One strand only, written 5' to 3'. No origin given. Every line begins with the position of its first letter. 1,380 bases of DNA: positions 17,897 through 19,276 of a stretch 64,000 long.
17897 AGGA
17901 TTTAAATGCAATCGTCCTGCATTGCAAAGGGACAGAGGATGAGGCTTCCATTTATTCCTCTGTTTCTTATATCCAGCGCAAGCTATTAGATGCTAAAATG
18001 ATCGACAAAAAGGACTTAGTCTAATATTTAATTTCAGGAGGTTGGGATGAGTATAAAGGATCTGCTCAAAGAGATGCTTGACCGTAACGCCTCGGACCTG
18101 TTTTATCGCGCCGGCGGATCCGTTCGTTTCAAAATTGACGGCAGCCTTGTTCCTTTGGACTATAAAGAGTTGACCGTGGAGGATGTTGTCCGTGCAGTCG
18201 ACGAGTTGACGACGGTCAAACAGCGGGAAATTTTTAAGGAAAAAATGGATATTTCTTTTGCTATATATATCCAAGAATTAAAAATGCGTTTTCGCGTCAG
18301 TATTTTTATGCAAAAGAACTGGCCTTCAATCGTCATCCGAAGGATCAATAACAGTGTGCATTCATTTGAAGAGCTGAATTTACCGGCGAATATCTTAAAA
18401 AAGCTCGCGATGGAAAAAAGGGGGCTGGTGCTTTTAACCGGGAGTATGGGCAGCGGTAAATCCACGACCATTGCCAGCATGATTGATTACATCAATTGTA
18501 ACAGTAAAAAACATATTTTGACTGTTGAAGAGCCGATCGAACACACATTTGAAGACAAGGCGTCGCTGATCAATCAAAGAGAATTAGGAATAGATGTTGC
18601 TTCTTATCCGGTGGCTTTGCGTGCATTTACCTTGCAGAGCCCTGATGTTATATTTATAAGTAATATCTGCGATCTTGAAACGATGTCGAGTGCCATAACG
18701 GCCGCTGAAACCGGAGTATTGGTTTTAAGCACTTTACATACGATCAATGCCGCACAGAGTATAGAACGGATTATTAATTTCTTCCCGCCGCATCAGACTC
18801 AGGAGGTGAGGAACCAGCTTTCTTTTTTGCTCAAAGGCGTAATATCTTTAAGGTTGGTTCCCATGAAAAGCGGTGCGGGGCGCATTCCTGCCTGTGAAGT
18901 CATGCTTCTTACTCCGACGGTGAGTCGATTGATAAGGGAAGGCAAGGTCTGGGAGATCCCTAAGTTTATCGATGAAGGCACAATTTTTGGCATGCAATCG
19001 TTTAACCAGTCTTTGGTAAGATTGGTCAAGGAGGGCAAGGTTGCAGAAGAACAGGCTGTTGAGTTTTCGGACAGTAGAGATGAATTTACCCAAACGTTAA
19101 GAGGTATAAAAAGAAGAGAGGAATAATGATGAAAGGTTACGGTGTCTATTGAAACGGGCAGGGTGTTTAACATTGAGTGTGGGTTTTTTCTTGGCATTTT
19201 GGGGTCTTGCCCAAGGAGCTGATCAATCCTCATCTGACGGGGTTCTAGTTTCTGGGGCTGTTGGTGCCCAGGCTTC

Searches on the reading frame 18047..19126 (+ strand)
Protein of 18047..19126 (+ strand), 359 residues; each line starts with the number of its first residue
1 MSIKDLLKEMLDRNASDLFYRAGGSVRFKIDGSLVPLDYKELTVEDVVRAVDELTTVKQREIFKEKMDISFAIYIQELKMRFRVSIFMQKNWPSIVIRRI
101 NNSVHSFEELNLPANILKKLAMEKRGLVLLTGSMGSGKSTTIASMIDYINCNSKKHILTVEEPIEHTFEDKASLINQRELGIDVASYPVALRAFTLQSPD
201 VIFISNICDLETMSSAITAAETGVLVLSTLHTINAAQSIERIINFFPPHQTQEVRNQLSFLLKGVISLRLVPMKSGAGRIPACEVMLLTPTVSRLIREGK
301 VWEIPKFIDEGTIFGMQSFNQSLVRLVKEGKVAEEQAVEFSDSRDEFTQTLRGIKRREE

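Call 94: search_protein_families(library=pfam, proteins=[window:18047-19126:+], max_evalue=0.0001)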
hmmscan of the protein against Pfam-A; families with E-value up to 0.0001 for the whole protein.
window:18047-19126:+ (359 aa): 1 family
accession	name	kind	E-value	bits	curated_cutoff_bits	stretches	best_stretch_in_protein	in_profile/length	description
PF00437.27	T2SSE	-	5.5e-38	131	24.9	1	3-272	12-279/370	Type II/IV secretion system protein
